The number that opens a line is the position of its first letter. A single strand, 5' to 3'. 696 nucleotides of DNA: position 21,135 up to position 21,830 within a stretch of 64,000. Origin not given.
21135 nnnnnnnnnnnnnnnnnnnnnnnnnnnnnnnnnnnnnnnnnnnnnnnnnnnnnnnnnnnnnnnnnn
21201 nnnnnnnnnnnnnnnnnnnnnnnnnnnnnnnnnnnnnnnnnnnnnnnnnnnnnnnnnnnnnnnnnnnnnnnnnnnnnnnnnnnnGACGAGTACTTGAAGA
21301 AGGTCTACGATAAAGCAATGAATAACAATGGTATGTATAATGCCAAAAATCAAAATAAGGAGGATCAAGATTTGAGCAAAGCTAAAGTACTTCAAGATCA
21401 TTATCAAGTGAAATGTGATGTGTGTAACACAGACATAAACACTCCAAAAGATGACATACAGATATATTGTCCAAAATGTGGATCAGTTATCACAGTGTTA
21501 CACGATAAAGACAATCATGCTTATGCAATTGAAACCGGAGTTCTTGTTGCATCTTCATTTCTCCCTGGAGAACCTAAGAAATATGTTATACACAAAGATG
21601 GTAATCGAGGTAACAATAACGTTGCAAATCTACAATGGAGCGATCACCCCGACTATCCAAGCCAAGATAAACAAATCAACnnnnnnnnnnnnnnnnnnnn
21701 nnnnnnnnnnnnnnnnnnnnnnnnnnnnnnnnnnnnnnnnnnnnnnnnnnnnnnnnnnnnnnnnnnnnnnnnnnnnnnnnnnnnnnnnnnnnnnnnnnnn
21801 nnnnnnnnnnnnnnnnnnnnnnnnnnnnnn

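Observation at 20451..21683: Integrase carries a C-terminal zinc-ribbon and HNH_3-like extension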

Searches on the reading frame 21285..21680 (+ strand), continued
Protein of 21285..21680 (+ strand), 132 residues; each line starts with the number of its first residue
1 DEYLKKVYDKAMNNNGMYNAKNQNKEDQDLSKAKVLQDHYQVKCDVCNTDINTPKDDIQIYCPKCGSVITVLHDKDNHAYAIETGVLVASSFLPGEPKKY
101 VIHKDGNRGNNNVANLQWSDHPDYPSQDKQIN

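Call 58: find_encoding_contigs(protein=P0273, flank=8000, max_places=2)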
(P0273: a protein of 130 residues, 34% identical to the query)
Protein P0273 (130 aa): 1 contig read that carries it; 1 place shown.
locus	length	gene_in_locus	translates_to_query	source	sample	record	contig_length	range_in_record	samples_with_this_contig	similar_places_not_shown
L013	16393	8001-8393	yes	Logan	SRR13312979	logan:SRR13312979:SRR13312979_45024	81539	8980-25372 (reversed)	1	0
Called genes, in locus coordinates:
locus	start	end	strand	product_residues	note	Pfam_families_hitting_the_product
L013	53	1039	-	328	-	PF00070:Pyr_redox (faint), PF00890:FAD_binding_2 (weak), PF01266:DAO (faint), PF03486:HI0933_like (faint), PF07992:Pyr_redox_2, PF12831:FAD_oxidored, PF13450:NAD_binding_8 (weak), PF13738:Pyr_redox_3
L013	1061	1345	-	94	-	-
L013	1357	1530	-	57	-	-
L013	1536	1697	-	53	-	-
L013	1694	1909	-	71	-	-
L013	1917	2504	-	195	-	PF23802:DUF7178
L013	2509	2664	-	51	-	-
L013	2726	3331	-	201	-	-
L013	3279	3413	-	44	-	-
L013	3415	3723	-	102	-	-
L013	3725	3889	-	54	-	-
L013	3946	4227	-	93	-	-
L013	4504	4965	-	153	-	-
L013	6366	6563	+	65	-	-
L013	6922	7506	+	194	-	PF13392:HNH_3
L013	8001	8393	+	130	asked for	-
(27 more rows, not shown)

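Call 59: find_encoding_contigs(protein=P0274, flank=4000, max_places=2)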
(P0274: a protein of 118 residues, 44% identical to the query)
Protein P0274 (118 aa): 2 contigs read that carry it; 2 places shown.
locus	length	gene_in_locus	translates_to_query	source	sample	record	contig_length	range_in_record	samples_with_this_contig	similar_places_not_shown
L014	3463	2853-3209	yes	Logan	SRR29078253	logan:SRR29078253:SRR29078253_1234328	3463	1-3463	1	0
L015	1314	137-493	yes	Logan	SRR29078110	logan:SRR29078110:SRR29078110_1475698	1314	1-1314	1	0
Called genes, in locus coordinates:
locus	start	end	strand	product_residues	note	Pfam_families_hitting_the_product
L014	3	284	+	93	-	?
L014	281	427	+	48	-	-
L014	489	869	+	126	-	-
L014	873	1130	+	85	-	-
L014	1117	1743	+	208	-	PF03692:CxxCxxCC (weak)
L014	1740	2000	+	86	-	-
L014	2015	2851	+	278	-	-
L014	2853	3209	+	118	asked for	-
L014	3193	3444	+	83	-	-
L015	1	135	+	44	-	?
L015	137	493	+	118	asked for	-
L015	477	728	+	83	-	-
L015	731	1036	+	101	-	-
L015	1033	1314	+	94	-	?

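Call 71: search_protein_families(library=padloc, proteins=[P0157, P0141, L011:7263-7928:+, L011:8398-8994:+], max_evalue=0.01)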
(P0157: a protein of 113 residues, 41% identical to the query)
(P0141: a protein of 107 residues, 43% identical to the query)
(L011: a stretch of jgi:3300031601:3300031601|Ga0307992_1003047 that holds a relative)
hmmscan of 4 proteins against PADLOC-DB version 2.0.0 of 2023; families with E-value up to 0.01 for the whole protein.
P0157 (113 aa): 0 families

P0141 (107 aa): 1 family
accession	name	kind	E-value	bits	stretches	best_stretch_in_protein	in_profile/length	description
PDLC03687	HEase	-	0.0024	15.8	1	52-93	52-94/178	homing endonuclease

L011:7263-7928:+ (222 aa): 1 family
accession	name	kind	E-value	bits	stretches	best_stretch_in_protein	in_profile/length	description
PDLC01177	CorA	-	0.0042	15.2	1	47-100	57-108/117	CorA-like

L011:8398-8994:+ (199 aa): 0 families

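Call 72: search_protein_families(library=ncbifam, proteins=[P0157, P0141], max_evalue=0.01)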
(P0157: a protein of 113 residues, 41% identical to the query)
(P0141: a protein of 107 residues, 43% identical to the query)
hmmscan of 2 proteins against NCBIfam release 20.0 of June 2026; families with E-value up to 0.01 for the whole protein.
P0157 (113 aa): 1 family
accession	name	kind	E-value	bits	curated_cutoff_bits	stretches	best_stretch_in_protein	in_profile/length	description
NF001658.0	PRK00423.1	subfamily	0.0039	16.3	384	1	13-42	14-43/312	transcription initiation factor IIB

P0141 (107 aa): 0 families

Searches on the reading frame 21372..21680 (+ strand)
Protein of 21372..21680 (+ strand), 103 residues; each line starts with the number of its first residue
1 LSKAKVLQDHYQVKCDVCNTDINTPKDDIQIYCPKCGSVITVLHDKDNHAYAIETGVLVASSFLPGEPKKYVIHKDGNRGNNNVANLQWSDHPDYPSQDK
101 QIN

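Call 40: predict_structure(alignment_id=A4)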
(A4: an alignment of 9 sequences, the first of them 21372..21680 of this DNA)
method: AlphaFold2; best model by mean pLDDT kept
length: 103 residues; sequences in the alignment: 9
mean_pLDDT: 87.3   pTM: 0.74
mean pLDDT of the five models: 87.3, 86.5, 86.5, 86.1, 72.1
residues with pLDDT >= 90: 68; 70-90: 27; 50-70: 2; < 50: 6
segments of 3 or more residues with pLDDT < 50: 98-103
pLDDT, mean of each block of 10 residues (from residue 1): 84 92 89 92 90 93 93 91 94 70 36
secondary structure, 60 per line:
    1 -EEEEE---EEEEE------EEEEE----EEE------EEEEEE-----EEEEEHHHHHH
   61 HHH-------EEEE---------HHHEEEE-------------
elements in order: E2-6 E10-14 E21-25 E30-32 E39-44 E50-54 H55-63 E71-74 E87-90

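Call 52: fold_search(model_id=the predicted structure, library=viral)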
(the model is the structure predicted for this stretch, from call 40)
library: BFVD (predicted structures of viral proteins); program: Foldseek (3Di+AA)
matches with E <= 10: 532; with E <= 0.001: 0
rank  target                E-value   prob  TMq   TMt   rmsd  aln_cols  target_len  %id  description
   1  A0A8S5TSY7            1.2e-03  1.00  0.44  0.24  11.7       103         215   24  Homing endonuclease [CrAss-like virus sp. ct3KQ27]
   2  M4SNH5                1.4e-03  1.00  0.42  0.21  10.5        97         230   25  HNH nuclease domain-containing protein [Pseudoalteromonas phage pYD6-A]
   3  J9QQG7                2.1e-03  1.00  0.45  0.38  10.2        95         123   24  HNH endonuclease [Listeria phage P70]
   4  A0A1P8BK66            2.2e-03  1.00  0.43  0.32   6.2        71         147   28  HNH endonuclease [Escherichia phage AAPEc6]
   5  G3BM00                2.2e-03  1.00  0.45  0.36  13.0        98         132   24  HNH endonuclease [Salmonella phage PVPSE1]
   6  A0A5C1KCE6            2.8e-03  1.00  0.44  0.22   9.6        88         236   30  (no name in the UniProt tables at hand)
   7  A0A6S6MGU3            3.0e-03  1.00  0.44  0.21  11.3       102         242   24  (no name in the UniProt tables at hand)
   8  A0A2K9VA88            3.4e-03  1.00  0.45  0.28  10.5        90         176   22  HNH homing endonuclease [Escherichia phage PMBT57]
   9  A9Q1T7                6.2e-03  0.99  0.34  0.25   4.4        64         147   33  Putative HNH endonuclease [Escherichia phage phiEcoM-GJ1]
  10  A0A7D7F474            6.2e-03  0.99  0.40  0.26  10.6        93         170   18  (no name in the UniProt tables at hand)
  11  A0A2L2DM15            7.1e-03  0.96  0.40  0.16  12.6       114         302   19  Intron encoded HNH endonuclease [Acanthamoeba polyphaga mimivirus]
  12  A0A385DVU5            7.5e-03  1.00  0.44  0.30  10.5        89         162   25  HNH endonuclease [Bacteroides phage crAss001]
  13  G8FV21                8.0e-03  0.99  0.45  0.33  11.7        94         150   24  Replication protein [Pediococcus phage cIP1]
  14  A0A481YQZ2            8.5e-03  1.00  0.42  0.10   6.2        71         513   30  HNH endonuclease [Marseillevirus LCMAC101]
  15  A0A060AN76            9.1e-03  0.99  0.47  0.34  10.8       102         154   20  HNH homing endonuclease-like protein [Enterococcus phage IME-EFm1]
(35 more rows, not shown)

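Call 62: search_dna_similar(query=window:21372-21680:+, collection=phages, mode=protein, max_rows=12, max_evalue=0.001)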
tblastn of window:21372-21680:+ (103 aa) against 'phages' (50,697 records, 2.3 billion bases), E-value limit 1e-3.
Records with a match: 20; places in all: 20; records where one place covers at least 80% of the query: 0.
Best place of each record, by identity: 60-80% 2; <60% 18.
By first word of the organism name: Lactococcus 11; Bacillus 4; Klebsiella 2; Dulem 1; Enterococcus 1; Enteroccous 1.
By host as written in the record: Lactococcus lactis 7; Lactococcus lactis DGCC7180 2; Bacillus anthracis Sterne 2; Enterococcus faecalis 2; Bacillus cereus VKM B-370 2; Lactococcus lactis DGCC7158 1; Lactococcus cremoris DGCC6073 1; Varecia variegata 1; and 2 more.
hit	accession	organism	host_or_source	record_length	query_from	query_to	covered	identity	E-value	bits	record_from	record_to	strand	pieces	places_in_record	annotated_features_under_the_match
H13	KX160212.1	Lactococcus phage 98101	Lactococcus lactis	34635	37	90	52%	50.9%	9e-5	45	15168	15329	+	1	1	HNH endonuclease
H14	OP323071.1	Lactococcus phage D2544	Lactococcus lactis DGCC7180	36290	37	90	52%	50.9%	9e-5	45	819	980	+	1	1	NUMOD4 motif protein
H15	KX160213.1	Lactococcus phage 98102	Lactococcus lactis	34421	37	90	52%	49.1%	4e-5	46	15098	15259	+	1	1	HNH endonuclease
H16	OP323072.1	Lactococcus phage D2950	Lactococcus lactis DGCC7180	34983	37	90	52%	49.1%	4e-5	46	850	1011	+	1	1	NUMOD4 motif protein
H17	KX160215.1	Lactococcus phage 98104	Lactococcus lactis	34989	37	90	52%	49.1%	4e-5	46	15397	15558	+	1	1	HNH endonuclease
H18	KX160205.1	Lactococcus phage 49801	Lactococcus lactis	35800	37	90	52%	49.1%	4e-5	46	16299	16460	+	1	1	HNH endonuclease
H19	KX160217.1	Lactococcus phage 98203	Lactococcus lactis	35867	37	90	52%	49.1%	4e-5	46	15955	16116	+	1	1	HNH endonuclease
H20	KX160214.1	Lactococcus phage 98103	Lactococcus lactis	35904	37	90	52%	49.1%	4e-5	46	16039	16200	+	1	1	HNH endonuclease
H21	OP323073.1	Lactococcus phage D3906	Lactococcus lactis DGCC7158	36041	37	90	52%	49.1%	4e-5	46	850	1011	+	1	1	NUMOD4 motif protein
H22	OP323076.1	Lactococcus phage D4840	Lactococcus cremoris DGCC6073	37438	37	90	52%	49.1%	4e-5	46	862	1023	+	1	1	NUMOD4 motif protein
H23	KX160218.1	Lactococcus phage 98204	Lactococcus lactis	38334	37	90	52%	49.1%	8e-5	45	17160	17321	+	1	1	HNH endonuclease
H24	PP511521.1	Dulem virus 36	Varecia variegata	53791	24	89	64%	36.8%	3e-4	43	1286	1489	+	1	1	endonuclease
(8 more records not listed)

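Call 71: search_protein_families(library=padloc, proteins=[window:21372-21680:+], max_evalue=0.01)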
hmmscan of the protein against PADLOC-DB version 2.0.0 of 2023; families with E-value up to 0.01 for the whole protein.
window:21372-21680:+ (103 aa): 2 families
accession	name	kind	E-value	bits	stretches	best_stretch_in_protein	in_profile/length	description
PDLC03687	HEase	-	7.1e-07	27.3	1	8-91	10-93/178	homing endonuclease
PDLC04447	PDC-M14A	-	0.006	15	1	11-39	18-52/152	-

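Call 72: search_protein_families(library=ncbifam, proteins=[window:21372-21680:+], max_evalue=0.01)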
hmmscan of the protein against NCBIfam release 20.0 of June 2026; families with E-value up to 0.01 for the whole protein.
window:21372-21680:+ (103 aa): 4 families
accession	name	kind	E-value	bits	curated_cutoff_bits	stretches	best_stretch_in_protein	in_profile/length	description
NF011481.0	PRK14890.1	equivalog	0.00019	21.4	61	1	8-40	5-37/61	putative Zn-ribbon RNA-binding protein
NF041070.1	carrier_LysW_Arch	domain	0.00019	21.4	75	1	13-47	3-40/57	alpha-aminoadipate/glutamate carrier protein LysW/ArgW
TIGR02098.1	MJ0042_CXXC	domain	0.002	17.8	20.9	0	31-46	3-18/38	MJ0042-type zinc finger domain-containing protein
NF047912.1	ECs_2282_CxxC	subfamily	0.0044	16.9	37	0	14-41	4-38/60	ECs_2282 family putative zinc-binding protein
